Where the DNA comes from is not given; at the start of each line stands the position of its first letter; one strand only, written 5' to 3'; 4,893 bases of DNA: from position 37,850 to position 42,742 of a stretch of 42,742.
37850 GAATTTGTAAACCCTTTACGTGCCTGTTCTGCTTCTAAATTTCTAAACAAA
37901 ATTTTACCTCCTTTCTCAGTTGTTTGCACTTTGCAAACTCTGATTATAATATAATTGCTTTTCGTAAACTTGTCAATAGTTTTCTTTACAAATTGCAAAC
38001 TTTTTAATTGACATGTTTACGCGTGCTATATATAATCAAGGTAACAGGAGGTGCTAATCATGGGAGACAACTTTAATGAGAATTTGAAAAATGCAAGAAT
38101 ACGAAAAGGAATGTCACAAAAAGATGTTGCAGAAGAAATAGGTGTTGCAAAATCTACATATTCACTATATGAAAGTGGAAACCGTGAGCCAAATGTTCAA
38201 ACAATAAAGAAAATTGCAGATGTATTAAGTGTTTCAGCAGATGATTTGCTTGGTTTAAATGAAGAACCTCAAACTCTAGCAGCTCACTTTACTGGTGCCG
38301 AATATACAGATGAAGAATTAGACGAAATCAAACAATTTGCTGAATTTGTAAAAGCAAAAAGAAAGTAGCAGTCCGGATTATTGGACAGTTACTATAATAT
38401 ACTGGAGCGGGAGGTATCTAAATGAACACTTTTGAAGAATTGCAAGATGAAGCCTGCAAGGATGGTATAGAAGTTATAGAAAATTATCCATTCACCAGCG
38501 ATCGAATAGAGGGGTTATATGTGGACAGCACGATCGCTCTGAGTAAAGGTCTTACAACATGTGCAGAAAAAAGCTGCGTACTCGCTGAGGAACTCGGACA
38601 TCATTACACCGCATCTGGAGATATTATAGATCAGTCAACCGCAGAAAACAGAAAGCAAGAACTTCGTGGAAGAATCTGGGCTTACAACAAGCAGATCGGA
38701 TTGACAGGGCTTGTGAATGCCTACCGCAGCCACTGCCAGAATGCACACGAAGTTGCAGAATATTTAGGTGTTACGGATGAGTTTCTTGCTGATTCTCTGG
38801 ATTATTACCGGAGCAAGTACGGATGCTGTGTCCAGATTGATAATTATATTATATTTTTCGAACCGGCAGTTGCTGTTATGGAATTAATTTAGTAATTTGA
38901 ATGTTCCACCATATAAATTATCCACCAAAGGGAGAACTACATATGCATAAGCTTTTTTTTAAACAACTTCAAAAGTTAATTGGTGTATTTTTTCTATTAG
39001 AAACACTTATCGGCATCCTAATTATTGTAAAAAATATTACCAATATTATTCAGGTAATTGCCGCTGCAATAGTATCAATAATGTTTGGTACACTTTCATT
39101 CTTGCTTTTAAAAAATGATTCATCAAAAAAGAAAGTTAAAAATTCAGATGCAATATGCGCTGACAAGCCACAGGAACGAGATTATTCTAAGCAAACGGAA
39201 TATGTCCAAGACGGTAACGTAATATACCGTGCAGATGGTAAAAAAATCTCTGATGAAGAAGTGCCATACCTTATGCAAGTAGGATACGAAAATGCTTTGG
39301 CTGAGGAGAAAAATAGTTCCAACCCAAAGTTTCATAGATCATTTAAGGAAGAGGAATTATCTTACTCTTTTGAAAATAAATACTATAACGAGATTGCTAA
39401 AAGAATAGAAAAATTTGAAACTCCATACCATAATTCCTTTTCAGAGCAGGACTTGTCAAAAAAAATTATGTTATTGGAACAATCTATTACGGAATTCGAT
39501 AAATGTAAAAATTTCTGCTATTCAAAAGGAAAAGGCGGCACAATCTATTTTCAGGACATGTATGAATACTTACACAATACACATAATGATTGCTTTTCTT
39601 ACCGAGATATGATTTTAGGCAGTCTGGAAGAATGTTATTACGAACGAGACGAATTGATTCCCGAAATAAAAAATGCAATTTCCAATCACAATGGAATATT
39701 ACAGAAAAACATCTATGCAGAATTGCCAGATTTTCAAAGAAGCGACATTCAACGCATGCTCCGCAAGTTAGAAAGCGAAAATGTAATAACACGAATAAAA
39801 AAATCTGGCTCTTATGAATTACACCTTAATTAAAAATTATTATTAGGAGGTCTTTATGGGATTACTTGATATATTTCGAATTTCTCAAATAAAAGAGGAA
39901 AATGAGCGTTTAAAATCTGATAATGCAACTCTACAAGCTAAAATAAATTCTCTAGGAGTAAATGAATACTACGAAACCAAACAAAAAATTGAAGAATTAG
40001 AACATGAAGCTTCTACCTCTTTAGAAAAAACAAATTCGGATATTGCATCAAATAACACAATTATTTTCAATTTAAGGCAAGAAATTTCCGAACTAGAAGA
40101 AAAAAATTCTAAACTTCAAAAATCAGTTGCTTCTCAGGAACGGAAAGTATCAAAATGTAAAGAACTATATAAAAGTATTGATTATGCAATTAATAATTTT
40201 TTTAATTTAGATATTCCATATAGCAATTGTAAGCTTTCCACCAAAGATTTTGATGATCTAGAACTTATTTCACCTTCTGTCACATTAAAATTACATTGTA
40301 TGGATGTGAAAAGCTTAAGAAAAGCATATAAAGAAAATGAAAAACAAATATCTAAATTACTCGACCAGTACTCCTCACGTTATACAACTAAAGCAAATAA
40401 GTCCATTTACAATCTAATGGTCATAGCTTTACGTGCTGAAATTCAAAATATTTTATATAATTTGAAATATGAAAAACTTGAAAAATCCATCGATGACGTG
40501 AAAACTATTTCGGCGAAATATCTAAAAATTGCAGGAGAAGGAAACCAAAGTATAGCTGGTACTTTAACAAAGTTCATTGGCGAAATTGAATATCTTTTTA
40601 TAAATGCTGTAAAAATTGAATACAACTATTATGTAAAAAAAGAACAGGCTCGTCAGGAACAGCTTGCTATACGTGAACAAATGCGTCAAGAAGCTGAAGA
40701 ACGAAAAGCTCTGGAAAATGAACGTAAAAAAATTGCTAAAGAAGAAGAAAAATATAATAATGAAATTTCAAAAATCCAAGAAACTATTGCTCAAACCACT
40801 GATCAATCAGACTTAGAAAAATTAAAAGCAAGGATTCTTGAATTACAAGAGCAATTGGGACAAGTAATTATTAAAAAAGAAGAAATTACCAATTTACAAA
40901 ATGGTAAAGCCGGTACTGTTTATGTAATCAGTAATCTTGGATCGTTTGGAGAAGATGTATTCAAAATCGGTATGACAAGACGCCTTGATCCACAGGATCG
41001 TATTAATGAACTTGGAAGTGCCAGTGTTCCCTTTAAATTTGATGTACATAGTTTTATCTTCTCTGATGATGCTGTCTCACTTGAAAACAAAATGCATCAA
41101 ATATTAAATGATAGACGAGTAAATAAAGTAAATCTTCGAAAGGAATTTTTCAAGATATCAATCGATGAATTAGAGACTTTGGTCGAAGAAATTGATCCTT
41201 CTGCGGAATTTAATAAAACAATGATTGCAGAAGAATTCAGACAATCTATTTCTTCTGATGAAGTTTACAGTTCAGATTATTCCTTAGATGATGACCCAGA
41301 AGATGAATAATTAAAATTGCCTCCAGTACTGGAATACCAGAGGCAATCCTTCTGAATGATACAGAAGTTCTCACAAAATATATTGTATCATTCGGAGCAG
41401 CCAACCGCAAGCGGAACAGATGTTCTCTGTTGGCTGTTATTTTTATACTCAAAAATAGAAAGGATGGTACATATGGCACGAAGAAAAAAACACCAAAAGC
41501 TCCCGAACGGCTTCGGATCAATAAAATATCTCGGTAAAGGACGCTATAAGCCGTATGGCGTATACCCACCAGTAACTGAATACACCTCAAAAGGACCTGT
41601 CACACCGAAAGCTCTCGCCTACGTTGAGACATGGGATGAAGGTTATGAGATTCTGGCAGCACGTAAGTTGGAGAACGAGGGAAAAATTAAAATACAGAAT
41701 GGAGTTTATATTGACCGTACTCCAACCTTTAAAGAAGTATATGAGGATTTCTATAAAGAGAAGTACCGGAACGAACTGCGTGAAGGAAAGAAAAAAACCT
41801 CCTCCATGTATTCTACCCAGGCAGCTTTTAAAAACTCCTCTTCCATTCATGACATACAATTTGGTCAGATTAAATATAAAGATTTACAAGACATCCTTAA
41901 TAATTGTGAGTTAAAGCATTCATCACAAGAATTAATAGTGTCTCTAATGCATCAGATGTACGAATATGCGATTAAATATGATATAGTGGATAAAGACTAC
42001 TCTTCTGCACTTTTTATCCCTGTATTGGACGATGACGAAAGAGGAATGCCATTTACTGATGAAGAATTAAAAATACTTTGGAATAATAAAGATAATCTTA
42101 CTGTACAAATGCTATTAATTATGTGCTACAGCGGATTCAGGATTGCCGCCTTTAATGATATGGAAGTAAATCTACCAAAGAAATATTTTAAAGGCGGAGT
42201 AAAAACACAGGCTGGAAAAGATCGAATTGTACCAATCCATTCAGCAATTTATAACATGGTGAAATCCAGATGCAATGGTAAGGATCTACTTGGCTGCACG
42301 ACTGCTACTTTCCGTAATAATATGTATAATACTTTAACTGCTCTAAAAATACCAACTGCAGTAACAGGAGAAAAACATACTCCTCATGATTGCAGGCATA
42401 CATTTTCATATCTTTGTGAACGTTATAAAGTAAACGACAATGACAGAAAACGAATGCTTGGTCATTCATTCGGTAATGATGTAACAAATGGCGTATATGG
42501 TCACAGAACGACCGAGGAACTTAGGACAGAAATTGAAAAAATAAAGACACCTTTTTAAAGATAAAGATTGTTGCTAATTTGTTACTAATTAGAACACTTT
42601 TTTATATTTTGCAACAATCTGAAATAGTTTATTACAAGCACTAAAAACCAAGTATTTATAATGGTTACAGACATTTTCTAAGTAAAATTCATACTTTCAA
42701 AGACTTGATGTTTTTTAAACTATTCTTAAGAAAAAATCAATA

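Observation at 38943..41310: Lysogeny-module cargo pair (membrane/wHTH-like protein plus DUF4041-T5orf172 GIY-YIG-like protein): candidate uncharacterised prophage defence system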

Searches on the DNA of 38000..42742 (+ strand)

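Call 7: search_dna_similar(query=window:38000-42742:+, collection=phages, mode=near)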
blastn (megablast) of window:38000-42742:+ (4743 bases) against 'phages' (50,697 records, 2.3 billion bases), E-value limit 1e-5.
No match.

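Call 44: search_rna_families(source=window, start=41250, end=41520, threshold=evalue, max_evalue=1)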
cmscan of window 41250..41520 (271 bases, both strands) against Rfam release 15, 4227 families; matches with E-value up to 1: 0.
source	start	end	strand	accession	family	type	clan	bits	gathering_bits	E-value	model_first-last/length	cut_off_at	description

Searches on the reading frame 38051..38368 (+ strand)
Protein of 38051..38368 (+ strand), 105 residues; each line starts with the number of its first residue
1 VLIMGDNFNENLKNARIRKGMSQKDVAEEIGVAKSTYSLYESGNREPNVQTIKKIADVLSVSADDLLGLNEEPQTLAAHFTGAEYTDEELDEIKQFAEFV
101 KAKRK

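Call 3: search_protein_families(library=pfam, proteins=[window:38051-38368:+], max_evalue=0.1)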
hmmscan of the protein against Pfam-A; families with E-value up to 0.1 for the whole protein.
window:38051-38368:+ (105 aa): 18 families
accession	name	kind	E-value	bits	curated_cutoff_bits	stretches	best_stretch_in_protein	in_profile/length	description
PF01381.28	HTH_3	-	2.8e-18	66.1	23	1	12-66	1-55/55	Helix-turn-helix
PF12844.13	HTH_19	-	3.5e-12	46.5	30.2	1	10-70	2-62/64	Helix-turn-helix domain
PF13560.12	HTH_31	-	2e-10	41.2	27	1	12-65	6-60/64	Helix-turn-helix domain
PF13443.12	HTH_26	-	9.3e-10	39.1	22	1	11-71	1-62/63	Cro/C1-type HTH DNA-binding domain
PF02796.21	HTH_7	-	0.00075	20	23.8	1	15-36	16-37/45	Helix-turn-helix domain of resolvase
PF00157.23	Pou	-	0.0011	19.3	27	0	7-32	8-33/72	Pou domain - N-terminal to homeobox domain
PF13384.12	HTH_23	-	0.0021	18.3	24.6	1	18-38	15-35/50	Homeodomain-like domain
PF13413.12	HTH_25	-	0.0027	17.9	24.6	1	12-35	2-25/62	Helix-turn-helix domain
PF23100.1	DUF2096_N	-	0.0062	17.3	26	1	24-72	24-73/96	DUF2096 N-terminal four-helical bundle domain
PF22495.2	HTH_92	-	0.0077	16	27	1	14-47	2-35/45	RsaL-like HTH domain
PF15731.11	MqsA_antitoxin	-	0.01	16.4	30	1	13-55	75-117/131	Antitoxin component of bacterial toxin-antitoxin system, MqsA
PF04967.18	HTH_10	-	0.011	15.9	23.1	0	20-38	23-41/53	HTH DNA binding domain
PF07022.19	Phage_CI_repr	-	0.032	15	22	1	22-73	14-64/65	Bacteriophage CI repressor helix-turn-helix domain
PF10668.15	Phage_terminase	-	0.04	14.1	22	0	22-36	24-38/67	Phage terminase small subunit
PF23446.1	LysM1_NFP_LYK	-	0.052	14.9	36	1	36-74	4-40/60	NFP/LYK LysM1 domain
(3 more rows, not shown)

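Call 4: search_protein_families(library=padloc, proteins=[window:38051-38368:+], max_evalue=0.1)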
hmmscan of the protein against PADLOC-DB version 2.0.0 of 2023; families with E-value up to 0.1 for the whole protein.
window:38051-38368:+ (105 aa): 30 families (the best 25 are shown)
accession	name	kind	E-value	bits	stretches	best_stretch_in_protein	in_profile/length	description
PDLC04142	capH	-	1.5e-14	52.9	1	6-103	5-101/103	capH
PDLC02926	HTH_VI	-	1.8e-14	51.8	1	7-75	1-69/92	-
PDLC04775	PDC-M69A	-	7e-12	43.8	1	10-78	10-78/113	-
PDLC03952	RmrA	-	8.4e-12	42.6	1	10-60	25-75/395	-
PDLC03954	RmrA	-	9.2e-12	42.6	1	9-80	12-83/380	-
PDLC03944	RmrA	-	5.5e-11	40.1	1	7-67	5-66/384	-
PDLC03949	RmrA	-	1.7e-10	38.3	1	10-66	5-61/363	-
PDLC03947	RmrA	-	7.8e-10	36.1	1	9-62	13-66/383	-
PDLC03951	RmrA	-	2.8e-09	34.4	1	10-86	11-87/400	-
PDLC03665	Control_protein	-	4.5e-09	34.4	1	8-70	9-72/77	control protein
PDLC03946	RmrA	-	1.3e-08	32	1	10-64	5-59/357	-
PDLC03330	MTase_II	-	2.1e-08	31.4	1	9-95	9-89/430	Type II methyltransferase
PDLC03955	RmrA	-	7e-07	26.8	1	10-98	23-113/371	-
PDLC03948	RmrA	-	1.5e-06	25.4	1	9-61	10-62/397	-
PDLC03956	RmrA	-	3e-06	24.6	1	10-71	11-73/399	-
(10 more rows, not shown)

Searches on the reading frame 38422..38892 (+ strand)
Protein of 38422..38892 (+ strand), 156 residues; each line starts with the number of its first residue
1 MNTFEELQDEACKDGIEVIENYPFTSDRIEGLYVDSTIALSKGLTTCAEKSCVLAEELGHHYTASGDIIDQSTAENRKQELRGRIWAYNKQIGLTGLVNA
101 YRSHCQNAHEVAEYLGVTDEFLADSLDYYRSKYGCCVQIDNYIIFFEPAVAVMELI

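Call 3: search_protein_families(library=pfam, proteins=[window:38422-38892:+], max_evalue=0.1)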
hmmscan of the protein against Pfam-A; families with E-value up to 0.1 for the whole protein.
window:38422-38892:+ (156 aa): 1 family
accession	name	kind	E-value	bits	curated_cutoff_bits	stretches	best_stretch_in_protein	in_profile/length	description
PF06114.19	Peptidase_M78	-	0.0041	17.4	22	1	37-123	30-119/123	IrrE N-terminal-like domain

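Call 4: search_protein_families(library=padloc, proteins=[window:38422-38892:+], max_evalue=0.1)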
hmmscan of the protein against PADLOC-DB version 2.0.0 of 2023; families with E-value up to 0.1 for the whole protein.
window:38422-38892:+ (156 aa): 0 families

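Call 5: search_protein_families(library=phrogs, proteins=[window:38422-38892:+], max_evalue=0.01)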
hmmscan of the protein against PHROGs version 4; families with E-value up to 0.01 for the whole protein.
window:38422-38892:+ (156 aa): 1 family
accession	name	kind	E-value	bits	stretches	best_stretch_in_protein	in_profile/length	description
phrog_87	-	other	8.2e-31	108.5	1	7-154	43-188/227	metallo-protease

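Call 6: search_protein_families(library=ncbifam, proteins=[window:38422-38892:+], max_evalue=0.01)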
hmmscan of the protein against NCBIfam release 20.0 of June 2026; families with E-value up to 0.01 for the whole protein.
window:38422-38892:+ (156 aa): 0 families

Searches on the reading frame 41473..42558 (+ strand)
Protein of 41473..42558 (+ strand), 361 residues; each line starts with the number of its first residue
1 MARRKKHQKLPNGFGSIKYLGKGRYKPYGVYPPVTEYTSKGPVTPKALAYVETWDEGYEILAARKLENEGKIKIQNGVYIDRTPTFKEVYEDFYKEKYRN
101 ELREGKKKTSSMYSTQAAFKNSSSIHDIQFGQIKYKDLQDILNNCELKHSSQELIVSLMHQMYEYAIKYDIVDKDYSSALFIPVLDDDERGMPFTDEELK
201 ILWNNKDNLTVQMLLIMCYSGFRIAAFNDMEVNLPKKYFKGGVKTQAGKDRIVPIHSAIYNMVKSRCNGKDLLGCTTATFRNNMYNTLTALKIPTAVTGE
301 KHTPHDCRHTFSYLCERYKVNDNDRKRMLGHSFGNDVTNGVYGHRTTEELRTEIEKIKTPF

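Call 3: search_protein_families(library=pfam, proteins=[window:41473-42558:+], max_evalue=0.1)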
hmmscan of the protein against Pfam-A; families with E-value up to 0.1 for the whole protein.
window:41473-42558:+ (361 aa): 3 families
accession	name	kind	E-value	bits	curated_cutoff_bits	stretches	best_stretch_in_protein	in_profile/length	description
PF00589.27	Phage_integrase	-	2.6e-05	24.5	27.1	1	210-345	24-168/172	Phage integrase family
PF13102.12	Phage_int_SAM_5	-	0.0073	17.1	22.3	1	86-176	2-92/98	Phage integrase SAM-like domain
PF24849.1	DUF7724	-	0.1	13.1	27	0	42-92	26-72/88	Domain of unknown function (DUF7724)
